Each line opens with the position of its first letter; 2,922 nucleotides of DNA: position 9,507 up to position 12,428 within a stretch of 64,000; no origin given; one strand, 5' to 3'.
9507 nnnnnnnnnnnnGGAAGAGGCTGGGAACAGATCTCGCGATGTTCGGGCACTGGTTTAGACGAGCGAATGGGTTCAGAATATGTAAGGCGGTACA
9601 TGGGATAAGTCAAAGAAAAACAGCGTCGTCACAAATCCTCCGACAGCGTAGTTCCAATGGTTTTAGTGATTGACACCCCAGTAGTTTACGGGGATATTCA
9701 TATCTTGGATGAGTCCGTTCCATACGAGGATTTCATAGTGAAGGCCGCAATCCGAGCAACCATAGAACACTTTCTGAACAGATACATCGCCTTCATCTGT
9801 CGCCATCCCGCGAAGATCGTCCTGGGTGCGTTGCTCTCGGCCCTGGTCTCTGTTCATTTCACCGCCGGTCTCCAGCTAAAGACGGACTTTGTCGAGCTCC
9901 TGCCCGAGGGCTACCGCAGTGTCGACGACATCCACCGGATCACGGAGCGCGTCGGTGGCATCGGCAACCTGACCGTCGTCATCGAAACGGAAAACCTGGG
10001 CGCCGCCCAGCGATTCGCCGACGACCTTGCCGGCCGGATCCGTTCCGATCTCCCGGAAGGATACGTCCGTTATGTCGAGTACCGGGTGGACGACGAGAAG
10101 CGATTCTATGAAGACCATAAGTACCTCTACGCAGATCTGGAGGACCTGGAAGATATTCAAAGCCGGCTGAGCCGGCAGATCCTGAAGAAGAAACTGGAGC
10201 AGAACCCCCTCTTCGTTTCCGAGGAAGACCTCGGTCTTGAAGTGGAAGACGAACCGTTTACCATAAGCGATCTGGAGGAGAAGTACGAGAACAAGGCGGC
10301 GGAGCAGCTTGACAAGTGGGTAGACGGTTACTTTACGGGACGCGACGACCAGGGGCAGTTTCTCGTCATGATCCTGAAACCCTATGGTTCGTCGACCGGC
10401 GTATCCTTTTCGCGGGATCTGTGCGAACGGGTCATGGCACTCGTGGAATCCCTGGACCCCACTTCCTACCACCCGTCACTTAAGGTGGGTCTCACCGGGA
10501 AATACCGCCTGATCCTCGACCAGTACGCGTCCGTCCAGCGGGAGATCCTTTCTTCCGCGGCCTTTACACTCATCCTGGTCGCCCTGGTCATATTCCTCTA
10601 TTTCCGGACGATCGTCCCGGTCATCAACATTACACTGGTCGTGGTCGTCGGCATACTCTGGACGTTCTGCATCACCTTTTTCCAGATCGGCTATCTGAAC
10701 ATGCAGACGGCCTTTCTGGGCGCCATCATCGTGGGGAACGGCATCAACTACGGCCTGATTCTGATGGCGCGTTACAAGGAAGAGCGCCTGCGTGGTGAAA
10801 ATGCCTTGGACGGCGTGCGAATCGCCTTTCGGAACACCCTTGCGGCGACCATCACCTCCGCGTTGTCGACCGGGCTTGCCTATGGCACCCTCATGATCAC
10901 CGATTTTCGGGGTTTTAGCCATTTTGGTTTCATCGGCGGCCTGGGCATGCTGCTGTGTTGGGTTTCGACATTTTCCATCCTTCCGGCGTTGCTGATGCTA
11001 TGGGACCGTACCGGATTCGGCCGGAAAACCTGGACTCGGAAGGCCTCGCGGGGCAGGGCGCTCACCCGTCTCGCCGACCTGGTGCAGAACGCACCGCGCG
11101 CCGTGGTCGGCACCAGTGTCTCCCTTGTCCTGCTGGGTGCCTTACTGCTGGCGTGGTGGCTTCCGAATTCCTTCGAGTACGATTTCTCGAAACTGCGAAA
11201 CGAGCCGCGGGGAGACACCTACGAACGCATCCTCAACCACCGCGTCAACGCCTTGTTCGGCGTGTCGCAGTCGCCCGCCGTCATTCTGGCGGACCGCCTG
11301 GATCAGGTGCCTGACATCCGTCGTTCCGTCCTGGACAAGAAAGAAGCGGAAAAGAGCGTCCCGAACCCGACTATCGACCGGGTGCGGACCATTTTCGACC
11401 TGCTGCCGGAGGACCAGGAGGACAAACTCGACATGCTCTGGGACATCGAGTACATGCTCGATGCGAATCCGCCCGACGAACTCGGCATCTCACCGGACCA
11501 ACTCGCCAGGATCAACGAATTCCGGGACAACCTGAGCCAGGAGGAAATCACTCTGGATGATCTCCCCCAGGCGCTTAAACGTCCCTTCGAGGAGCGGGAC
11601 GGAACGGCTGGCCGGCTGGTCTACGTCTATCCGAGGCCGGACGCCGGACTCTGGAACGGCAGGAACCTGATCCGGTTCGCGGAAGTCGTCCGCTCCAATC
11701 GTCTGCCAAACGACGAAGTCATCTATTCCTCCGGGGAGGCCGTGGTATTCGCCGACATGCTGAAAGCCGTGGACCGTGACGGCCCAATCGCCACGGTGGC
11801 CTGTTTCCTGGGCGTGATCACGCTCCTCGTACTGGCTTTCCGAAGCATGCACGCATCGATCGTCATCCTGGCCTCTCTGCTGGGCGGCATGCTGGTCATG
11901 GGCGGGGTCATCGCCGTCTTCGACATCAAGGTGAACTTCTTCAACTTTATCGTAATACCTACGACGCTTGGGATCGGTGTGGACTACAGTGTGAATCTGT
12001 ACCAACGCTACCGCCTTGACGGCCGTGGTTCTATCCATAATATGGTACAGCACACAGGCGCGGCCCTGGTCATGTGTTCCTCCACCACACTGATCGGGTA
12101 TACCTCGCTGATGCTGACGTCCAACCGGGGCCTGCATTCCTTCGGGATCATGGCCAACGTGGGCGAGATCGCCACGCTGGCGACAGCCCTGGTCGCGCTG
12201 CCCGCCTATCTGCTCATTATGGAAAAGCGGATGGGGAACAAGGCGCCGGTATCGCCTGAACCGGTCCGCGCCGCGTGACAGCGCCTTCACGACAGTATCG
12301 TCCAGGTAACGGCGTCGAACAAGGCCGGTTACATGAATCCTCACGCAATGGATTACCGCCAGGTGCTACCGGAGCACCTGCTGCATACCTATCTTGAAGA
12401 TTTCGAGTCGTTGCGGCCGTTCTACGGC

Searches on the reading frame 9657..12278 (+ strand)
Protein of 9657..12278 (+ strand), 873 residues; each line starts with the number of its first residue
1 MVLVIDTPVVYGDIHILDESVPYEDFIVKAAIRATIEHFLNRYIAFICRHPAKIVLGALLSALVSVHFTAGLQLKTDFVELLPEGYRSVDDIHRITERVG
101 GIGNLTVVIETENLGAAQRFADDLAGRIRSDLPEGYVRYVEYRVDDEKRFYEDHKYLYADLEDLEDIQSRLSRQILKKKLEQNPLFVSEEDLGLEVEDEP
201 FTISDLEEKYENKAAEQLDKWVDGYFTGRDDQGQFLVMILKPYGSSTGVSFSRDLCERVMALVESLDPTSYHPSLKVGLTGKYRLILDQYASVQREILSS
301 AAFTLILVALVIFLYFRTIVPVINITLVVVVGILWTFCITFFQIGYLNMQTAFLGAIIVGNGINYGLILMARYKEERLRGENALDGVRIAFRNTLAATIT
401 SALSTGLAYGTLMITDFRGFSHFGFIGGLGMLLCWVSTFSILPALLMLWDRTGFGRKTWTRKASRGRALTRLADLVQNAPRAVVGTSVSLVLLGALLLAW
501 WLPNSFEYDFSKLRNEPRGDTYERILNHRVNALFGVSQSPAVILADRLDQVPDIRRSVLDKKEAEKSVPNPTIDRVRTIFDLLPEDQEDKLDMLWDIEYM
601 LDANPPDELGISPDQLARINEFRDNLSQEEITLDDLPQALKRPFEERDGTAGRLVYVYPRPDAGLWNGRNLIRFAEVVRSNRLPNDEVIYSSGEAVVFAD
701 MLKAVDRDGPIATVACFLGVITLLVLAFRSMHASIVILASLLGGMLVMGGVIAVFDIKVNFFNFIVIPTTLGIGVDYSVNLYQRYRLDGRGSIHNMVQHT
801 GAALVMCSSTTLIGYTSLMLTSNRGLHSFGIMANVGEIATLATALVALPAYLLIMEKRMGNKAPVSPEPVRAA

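Call 13: search_protein_families(library=pfam, proteins=[window:9657-12278:+], max_evalue=0.00001)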
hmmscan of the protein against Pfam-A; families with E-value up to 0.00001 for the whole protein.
window:9657-12278:+ (873 aa): 2 families
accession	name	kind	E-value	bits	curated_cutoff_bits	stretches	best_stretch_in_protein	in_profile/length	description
PF03176.21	MMPL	-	1.3e-42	146.4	20.5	2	256-482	107-332/333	MMPL family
PF02355.23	SecD_SecF_C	-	4.2e-07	30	20.5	0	294-449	30-186/189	Protein export membrane protein SecD/SecF, C-terminal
